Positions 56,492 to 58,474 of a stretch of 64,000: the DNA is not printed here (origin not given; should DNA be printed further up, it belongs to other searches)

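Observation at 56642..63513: AT-rich five-gene island next to the flagellin locus: carbamoyltransferase, GT-C, radical-SAM/SPASM, polyprenol-P-sugar-synthase-like GT2, GT-C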

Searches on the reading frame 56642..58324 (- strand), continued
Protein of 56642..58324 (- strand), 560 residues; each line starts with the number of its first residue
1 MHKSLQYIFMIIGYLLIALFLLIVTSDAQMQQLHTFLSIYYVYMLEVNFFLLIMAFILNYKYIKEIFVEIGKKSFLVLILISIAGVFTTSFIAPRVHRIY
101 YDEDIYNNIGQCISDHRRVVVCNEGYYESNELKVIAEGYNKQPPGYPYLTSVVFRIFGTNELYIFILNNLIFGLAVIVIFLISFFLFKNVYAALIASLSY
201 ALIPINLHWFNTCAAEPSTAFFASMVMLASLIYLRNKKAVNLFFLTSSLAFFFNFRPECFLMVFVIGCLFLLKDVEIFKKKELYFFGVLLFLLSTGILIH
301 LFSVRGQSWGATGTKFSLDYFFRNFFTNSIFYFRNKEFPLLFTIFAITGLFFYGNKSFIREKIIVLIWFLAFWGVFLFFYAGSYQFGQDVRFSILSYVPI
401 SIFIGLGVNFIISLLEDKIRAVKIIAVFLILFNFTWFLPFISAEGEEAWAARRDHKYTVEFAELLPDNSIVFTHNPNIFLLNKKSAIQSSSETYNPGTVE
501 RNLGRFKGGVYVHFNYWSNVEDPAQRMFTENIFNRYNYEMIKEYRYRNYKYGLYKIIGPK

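Call 26: search_protein_families(library=ncbifam, proteins=[L028:6710-8164:+, L051:6683-8140:+, L005:6402-7415:+, L028:5676-6599:+], max_evalue=0.00001)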
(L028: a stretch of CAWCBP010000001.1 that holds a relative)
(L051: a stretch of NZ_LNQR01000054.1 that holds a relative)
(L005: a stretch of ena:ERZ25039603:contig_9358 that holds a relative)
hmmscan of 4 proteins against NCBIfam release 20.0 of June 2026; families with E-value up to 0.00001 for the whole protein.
L028:6710-8164:+ (484 aa): 28 families (the best 25 are shown)
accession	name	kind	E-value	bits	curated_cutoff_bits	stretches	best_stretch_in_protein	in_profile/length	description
TIGR03471.1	HpnJ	equivalog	9.5e-75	252.3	577.6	1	12-464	2-450/472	hopanoid biosynthesis associated radical SAM protein HpnJ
TIGR02026.1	BchE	equivalog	1e-64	219.2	481.35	1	41-453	18-432/497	magnesium-protoporphyrin IX monomethyl ester anaerobic oxidative cyclase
NF050148.1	rSAM_ApyD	equivalog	7.8e-58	196.4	750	1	42-406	22-393/645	RiPP biosynthesis radical SAM protein ApyD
NF038361.1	rSAM_Sden_1168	equivalog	1.6e-41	142.5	575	1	107-413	163-480/560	Sden_1168 family B12-binding radical SAM P-methyltransferase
TIGR04479.1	bcpD_PhpK_rSAM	subfamily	2.2e-38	131.9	600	1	48-387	75-412/504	PhpK family radical SAM P-methyltransferase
NF033070.1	rSAM_AprD4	equivalog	3e-36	125.3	500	1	11-414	6-398/456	AprD4 family radical SAM diol-dehydratase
TIGR04014.1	B12_SAM_MJ_0865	equivalog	1.3e-33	116.5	360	1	51-408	17-360/434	methyl-coenzyme M reductase glutamine C-methyltransferase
TIGR04072.2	rSAM_ladder_B12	equivalog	2e-33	115.7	360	1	45-413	18-379/443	lipid biosynthesis B12-binding/radical SAM protein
TIGR04385.1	B12_rSAM_cofa1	equivalog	7.2e-33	114.4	450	1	45-382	20-362/438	B12 lower ligand biosynthesis radical SAM protein BzaD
TIGR04013.1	B12_SAM_MJ_1487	hypoth_equivalog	4.5e-31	108.1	251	1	76-404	34-355/382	TIGR04013 family B12-binding domain/radical SAM domain-containing protein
TIGR03975.1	rSAM_ocin_1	subfamily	2.8e-28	98.8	281.85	1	81-378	124-424/606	RiPP maturation radical SAM C-methyltransferase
TIGR04367.1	HpnR_B12_rSAM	equivalog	3e-28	98.6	650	1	45-403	22-370/490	hopanoid C-3 methylase HpnR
TIGR04295.1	B12_rSAM_oligo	hypoth_equivalog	5.7e-24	84.6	400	1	45-360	25-338/422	TIGR04295 family B12-binding domain-containing radical SAM protein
NF040546.1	rSAM_CUAEP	equivalog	2.5e-23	82.5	500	1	44-381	12-338/468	CUAEP/CCAEP-tail radical SAM (seleno)protein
NF033712.0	B12_rSAM_KedN5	subfamily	2.7e-21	75.5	700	1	36-373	6-359/624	KedN5 family methylcobalamin-dependent radical SAM C-methyltransferase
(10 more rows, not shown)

L051:6683-8140:+ (485 aa): 24 families
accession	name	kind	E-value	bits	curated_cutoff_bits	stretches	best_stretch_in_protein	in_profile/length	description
TIGR03471.1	HpnJ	equivalog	8e-67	226.1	577.6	1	4-483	1-470/472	hopanoid biosynthesis associated radical SAM protein HpnJ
TIGR02026.1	BchE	equivalog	2.9e-58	197.9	481.35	1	34-455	18-434/497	magnesium-protoporphyrin IX monomethyl ester anaerobic oxidative cyclase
NF050148.1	rSAM_ApyD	equivalog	1.3e-44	152.6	750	1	72-399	68-390/645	RiPP biosynthesis radical SAM protein ApyD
NF038361.1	rSAM_Sden_1168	equivalog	2.2e-31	109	575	1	96-415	159-486/560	Sden_1168 family B12-binding radical SAM P-methyltransferase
NF033070.1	rSAM_AprD4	equivalog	1.2e-30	106.8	500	1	154-438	140-422/456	AprD4 family radical SAM diol-dehydratase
TIGR04479.1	bcpD_PhpK_rSAM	subfamily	7.9e-27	93.8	600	1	42-373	76-402/504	PhpK family radical SAM P-methyltransferase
TIGR04072.2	rSAM_ladder_B12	equivalog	3.4e-23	82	360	1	46-409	26-379/443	lipid biosynthesis B12-binding/radical SAM protein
TIGR03975.1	rSAM_ocin_1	subfamily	2.2e-22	79.3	281.85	1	94-366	144-416/606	RiPP maturation radical SAM C-methyltransferase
TIGR04385.1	B12_rSAM_cofa1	equivalog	2.5e-22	79.7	450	1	38-374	20-358/438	B12 lower ligand biosynthesis radical SAM protein BzaD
NF033712.0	B12_rSAM_KedN5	subfamily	3.7e-22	78.3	700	1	70-372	54-362/624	KedN5 family methylcobalamin-dependent radical SAM C-methyltransferase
TIGR04014.1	B12_SAM_MJ_0865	equivalog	3.2e-21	75.6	360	1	80-399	40-355/434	methyl-coenzyme M reductase glutamine C-methyltransferase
TIGR04367.1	HpnR_B12_rSAM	equivalog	6.5e-21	74.4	650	1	38-360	22-333/490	hopanoid C-3 methylase HpnR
TIGR04295.1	B12_rSAM_oligo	hypoth_equivalog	1.4e-20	73.4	400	1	38-338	25-319/422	TIGR04295 family B12-binding domain-containing radical SAM protein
TIGR04013.1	B12_SAM_MJ_1487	hypoth_equivalog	4.9e-17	61.8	251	1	80-376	45-329/382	TIGR04013 family B12-binding domain/radical SAM domain-containing protein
NF040542.1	rSAM_RCCLKC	equivalog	7.3e-16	58.3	450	1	37-357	12-328/423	arsinothricin biosynthesis radical SAM protein ArsL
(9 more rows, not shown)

L005:6402-7415:+ (337 aa): 28 families (the best 25 are shown)
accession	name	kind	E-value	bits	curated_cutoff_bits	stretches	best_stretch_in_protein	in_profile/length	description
TIGR04250.1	SCM_rSAM_ScmE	equivalog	3.4e-16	59.1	400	1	25-213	5-183/358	SynChlorMet cassette radical SAM/SPASM protein ScmE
TIGR03961.1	rSAM_PTO1314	hypoth_equivalog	8.7e-16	58.1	306.05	1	20-314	20-285/332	PTO1314 family radical SAM protein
NF033640.1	N_Twi_rSAM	subfamily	5.4e-15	55.4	170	1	54-253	161-352/398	twitch domain-containing radical SAM protein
TIGR04053.2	TIGR04053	equivalog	2.4e-13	50.1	395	1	28-165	13-149/366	TIGR04053 family radical SAM/SPASM domain-containing protein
NF050035.1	rSAM_WgK_link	exception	3.2e-13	49.4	650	1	21-189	7-168/367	radical SAM/SPASM peptide maturase WgkB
TIGR03977.1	rSAM_pair_HxsC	equivalog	3.7e-13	49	267.9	1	27-268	29-268/292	His-Xaa-Ser system radical SAM maturase HxsC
TIGR04545.1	rSAM_ahbD_hemeb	equivalog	7.6e-13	48.6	500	1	28-323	5-297/339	heme b synthase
NF012164.0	AlbA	equivalog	6e-10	38.1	850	1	9-321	99-385/442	subtilosin maturase AlbA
TIGR03470.1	HpnH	equivalog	1.1e-09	37.7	225.05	1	10-248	14-235/318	adenosyl-hopene transferase HpnH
NF047865.1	rSAM_PapB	equivalog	1.2e-09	37.9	340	1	27-304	7-281/330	PapB family radical SAM/SPASM ranthipeptide maturase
TIGR04546.1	rSAM_ahbC_deAc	equivalog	4.7e-09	35.5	650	1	27-187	43-195/390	12,18-didecarboxysiroheme deacetylase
TIGR04403.1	rSAM_skfB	equivalog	5.1e-09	35.4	300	1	20-189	101-261/402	sporulation killing factor system radical SAM maturase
TIGR03913.1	rad_SAM_trio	equivalog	9.3e-09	34.2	591.75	1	21-168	17-155/477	GDL motif peptide-associated radical SAM/SPASM maturase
TIGR04051.1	rSAM_NirJ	equivalog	9.5e-09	34.7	515.45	1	29-307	8-289/354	heme d1 biosynthesis radical SAM protein NirJ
TIGR04054.1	rSAM_NirJ1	equivalog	1.2e-08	34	650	1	27-194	40-199/387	putative heme d1 biosynthesis radical SAM protein NirJ1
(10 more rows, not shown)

L028:5676-6599:+ (307 aa): 11 families
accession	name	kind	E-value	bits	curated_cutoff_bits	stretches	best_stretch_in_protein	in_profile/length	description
TIGR04182.1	glyco_TIGR04182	equivalog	1.5e-40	139.4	325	1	87-282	2-194/293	S-layer glycoprotein N-glycosyltransferase AglJ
NF010496.0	PRK13915.1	equivalog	2.7e-23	82.5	262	1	82-181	28-142/307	glucosyl-3-phosphoglycerate synthase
NF041391.1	DPhHxTase_Halo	equivalog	3.8e-19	68.5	375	1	94-279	4-184/213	dolichyl-phosphate hexose transferase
TIGR04283.1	glyco_like_mftF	equivalog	2.3e-18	66.6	182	1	87-278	1-182/221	TIGR04283 family arsenosugar biosynthesis glycosyltransferase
NF058614.1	PPMAGASynPpgS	equivalog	8.6e-17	61.3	370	1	88-276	3-194/226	polyprenyl-phospho-N-acetylgalactosaminyl synthase PpgS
TIGR03937.1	PgaC_IcaA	equivalog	1.2e-10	41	422.3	1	60-183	20-152/407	poly-beta-1,6-N-acetyl-D-glucosamine synthase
NF007986.1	PRK10714.1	equivalog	2.3e-10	40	529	1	85-301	6-222/316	undecaprenyl-phosphate 4-deoxy-4-formamido-L-arabinose transferase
NF047588.1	GlcsyltransPgfSStrep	equivalog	9.1e-10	38.2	500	1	86-294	2-211/308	glycosyltransferase PgfS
TIGR03965.1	mycofact_glyco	equivalog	4.2e-09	35.8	280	1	77-188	66-186/467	mycofactocin biosynthesis glycosyltransferase MftF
NF045692.1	OglycostaseCruG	equivalog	9.3e-07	28.1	600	1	82-132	38-91/386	2'-O-glycosyltransferase CruG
TIGR03469.1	HpnB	hypoth_equivalog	2.4e-06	26.9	379.25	0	70-190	27-169/386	hopene-associated glycosyltransferase HpnB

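Call 29: search_protein_families(library=pfam, proteins=[L046:14862-15743:-, L004:11860-12333:-, L012:13198-14868:+, L043:124-1368:+, L043:1712-2761:+, L042:1-967:-], max_evalue=0.01)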
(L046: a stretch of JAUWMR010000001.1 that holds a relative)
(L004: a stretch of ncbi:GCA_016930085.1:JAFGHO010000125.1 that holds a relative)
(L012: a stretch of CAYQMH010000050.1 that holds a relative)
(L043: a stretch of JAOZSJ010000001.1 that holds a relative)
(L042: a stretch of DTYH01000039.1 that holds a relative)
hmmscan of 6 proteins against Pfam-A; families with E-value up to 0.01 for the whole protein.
L046:14862-15743:- (293 aa): 1 family
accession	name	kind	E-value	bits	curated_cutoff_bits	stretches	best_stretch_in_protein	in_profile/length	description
PF14524.12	Wzt_C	-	0.0005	20.5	30.4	1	96-149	76-128/143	Wzt C-terminal domain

L004:11860-12333:- (157 aa): 1 family
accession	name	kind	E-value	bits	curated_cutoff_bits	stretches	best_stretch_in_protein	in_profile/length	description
PF04138.20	GtrA_DPMS_TM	-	3e-18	66.5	26.1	1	15-133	2-117/117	GtrA/DPMS, transmembrane domain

L012:13198-14868:+ (556 aa): 1 family
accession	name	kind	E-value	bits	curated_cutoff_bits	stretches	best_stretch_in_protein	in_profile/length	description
PF13231.12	PMT_2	-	2e-05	25.3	26.1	1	118-274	10-153/160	Dolichyl-phosphate-mannose-protein mannosyltransferase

L043:124-1368:+ (414 aa): 2 families
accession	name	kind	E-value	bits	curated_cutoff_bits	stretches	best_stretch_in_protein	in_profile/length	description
PF10082.15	BBP2_2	-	4.8e-18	65.6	23.7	1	31-409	9-373/378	Putative beta-barrel porin 2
PF10677.15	DUF2490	-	0.009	16.2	29.8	0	330-392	12-66/186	Protein of unknown function (DUF2490)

L043:1712-2761:+ (349 aa): 3 families
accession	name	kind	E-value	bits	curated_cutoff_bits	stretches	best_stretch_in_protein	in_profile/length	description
PF02563.21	Poly_export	-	5.5e-20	71.8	28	1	90-166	3-76/77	Polysaccharide biosynthesis/export protein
PF22461.2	SLBB_2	-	8.1e-19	67.9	27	2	265-344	4-79/79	SLBB domain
PF10531.15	SLBB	-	8e-15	54.8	27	2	265-309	3-46/55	SLBB domain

L042:1-967:- (322 aa): 1 family
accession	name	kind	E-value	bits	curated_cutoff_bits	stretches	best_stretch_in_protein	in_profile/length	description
PF15025.12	C5orf34-like_N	-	2.2e-05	24.9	27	1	65-117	2-54/70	C5orf34-like, N-terminal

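Call 42: predict_structure(alignment_id=A2)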
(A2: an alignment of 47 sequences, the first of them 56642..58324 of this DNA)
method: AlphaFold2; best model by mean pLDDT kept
length: 560 residues; sequences in the alignment: 47
mean_pLDDT: 89.3   pTM: 0.89
mean pLDDT of the five models: 89.3, 89.0, 88.3, 87.8, 86.1
residues with pLDDT >= 90: 373; 70-90: 141; 50-70: 34; < 50: 12
segments of 3 or more residues with pLDDT < 50: 93-98, 439-444
pLDDT, mean of each block of 10 residues (from residue 1): 87 97 89 94 97 97 94 96 89 52 86 94 89 90 93 94 88 96 97 96 80 79 98 96 98 93 97 96 96 97 80 74 87 78 94 90 96 83 65 87 97 90 89 66 58 86 95 93 94 92 93 92 90 96 91 95
secondary structure, 60 per line:
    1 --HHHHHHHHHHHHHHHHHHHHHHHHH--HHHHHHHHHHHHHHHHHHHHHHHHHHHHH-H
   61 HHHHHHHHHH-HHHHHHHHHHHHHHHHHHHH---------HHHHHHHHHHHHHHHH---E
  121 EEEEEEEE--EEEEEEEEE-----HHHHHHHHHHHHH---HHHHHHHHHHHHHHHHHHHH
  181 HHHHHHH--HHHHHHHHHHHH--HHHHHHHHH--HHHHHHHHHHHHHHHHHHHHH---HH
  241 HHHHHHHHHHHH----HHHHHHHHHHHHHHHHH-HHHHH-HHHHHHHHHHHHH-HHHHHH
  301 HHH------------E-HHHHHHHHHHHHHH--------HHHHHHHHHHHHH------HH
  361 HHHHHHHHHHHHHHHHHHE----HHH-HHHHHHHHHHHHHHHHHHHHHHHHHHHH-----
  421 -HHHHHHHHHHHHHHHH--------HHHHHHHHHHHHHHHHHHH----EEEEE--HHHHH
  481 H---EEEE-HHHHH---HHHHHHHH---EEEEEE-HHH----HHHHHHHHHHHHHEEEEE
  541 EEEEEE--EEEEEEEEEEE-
elements in order: H3-27 H30-58 H60-70 H72-91 H101-116 E120-128 E131-139 H145-157 H161-187 H190-201 H204-212 H215-235 H239-252 H257-273 H275-279 H281-293 H295-303 H318-331 H340-352 H359-378 H388-415 H422-437 H446-464 E469-473 H476-481 E485-488 H490-494 H498-505 E509-514 H523-535 E536-546 E549-559

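Call 45: fold_search(model_id=the predicted structure, library=pdb)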
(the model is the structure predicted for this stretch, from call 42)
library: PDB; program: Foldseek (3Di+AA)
matches with E <= 10: 440; with E <= 0.001: 30
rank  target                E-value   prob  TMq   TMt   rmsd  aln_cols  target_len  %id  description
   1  5gmy_A                1.4e-07  1.00  0.46  0.32  12.7       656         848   12  Crystal structure of the Archaeoglobus fulgidus oligosaccharyltransferase (O29867_ARCFU) tethered with an acceptor pep (released 2017-02-01)
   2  7e9s_A                1.6e-07  1.00  0.41  0.29  12.1       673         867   13  Archaeal oligosaccharyltransferase AglB from Archaeoglobus fulgidus in complex with an inhibitory peptide and a dolich (released 2021-09-08)
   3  3wak                  3.4e-07  1.00  0.50  0.35  10.3       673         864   12  Crystal structure of the Archaeoglobus fulgidus oligosaccharyltransferase (O29867_ARCFU) in the apo form (released 2013-10-30)
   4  6gxc_A                3.7e-07  1.00  0.50  0.42   8.9       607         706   12  Bacterial oligosaccharyltransferase PglB in complex with an inhibitory peptide and a reactive lipid-linked oligosaccha (released 2018-11-14)
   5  3rce_A                4.4e-07  1.00  0.51  0.43  11.6       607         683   11  Bacterial oligosaccharyltransferase PglB (released 2011-06-15)
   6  5ogl_A                5.0e-07  1.00  0.52  0.42   8.8       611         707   12  Structure of bacterial oligosaccharyltransferase PglB in complex with an acceptor peptide and an lipid-linked oligosac (released 2017-10-25)
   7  8b6l_I                5.2e-07  1.00  0.48  0.41  11.0       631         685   12  Subtomogram average of the human Sec61-TRAP-OSTA-translocon (released 2022-12-07)
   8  6s7o_A                6.8e-07  1.00  0.49  0.43   8.6       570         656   11  Cryo-EM structure of human oligosaccharyltransferase complex OST-A (released 2019-12-18)
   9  8pn9_A                8.5e-07  1.00  0.50  0.43  10.6       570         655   10  Structure of human oligosaccharyltransferase OST-A complex bound to NGI-1 (released 2024-05-08)
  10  6s7t_A                1.6e-06  1.00  0.43  0.36   9.8       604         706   13  Cryo-EM structure of human oligosaccharyltransferase complex OST-B (released 2019-12-18)
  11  8age_A                1.8e-06  1.00  0.50  0.44   9.7       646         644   10  Structure of yeast oligosaccharylransferase complex with acceptor peptide bound (released 2022-12-07)
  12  5f15                  2.2e-06  1.00  0.52  0.53  10.9       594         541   12  Crystal Structure of ArnT from Cupriavidus metallidurans bound to Undecaprenyl phosphate (released 2016-02-17)
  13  7oci_F                3.2e-06  1.00  0.50  0.44  10.1       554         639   11  Cryo-EM structure of yeast Ost6p containing oligosaccharyltransferase complex (released 2022-02-16)
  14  8agc_A                4.2e-06  1.00  0.52  0.43  10.3       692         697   10  Structure of yeast oligosaccharylransferase complex with lipid-linked oligosaccharide and non-acceptor peptide bound (released 2022-12-07)
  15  8agb_A                6.2e-06  1.00  0.51  0.45  10.6       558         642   11  Structure of yeast oligosaccharylransferase complex with lipid-linked oligosaccharide bound (released 2022-12-07)
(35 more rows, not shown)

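Call 85: search_dna_similar(query=window:56642-58324:-, collection=plasmids, mode=protein, max_evalue=0.00001, max_rows=10)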
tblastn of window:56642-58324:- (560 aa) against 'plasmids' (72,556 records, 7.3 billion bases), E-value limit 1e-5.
No match.

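Call 86: search_dna_similar(query=window:56642-58324:-, collection=phages, mode=protein, max_evalue=0.00001, max_rows=10)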
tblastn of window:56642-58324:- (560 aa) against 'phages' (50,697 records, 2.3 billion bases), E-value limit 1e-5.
No match.

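Call 87: find_related_loci(query=A1, collection=viral_contigs, flank=8000)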
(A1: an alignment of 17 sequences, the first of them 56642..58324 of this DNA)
Query A1 (560 aa) in viral_contigs; peptide patterns used: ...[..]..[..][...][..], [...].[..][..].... (x = any residue, [..] = any of these).
40 stretches matched a pattern, but none encodes a relative of the query by tblastn (E <= 1e-3).
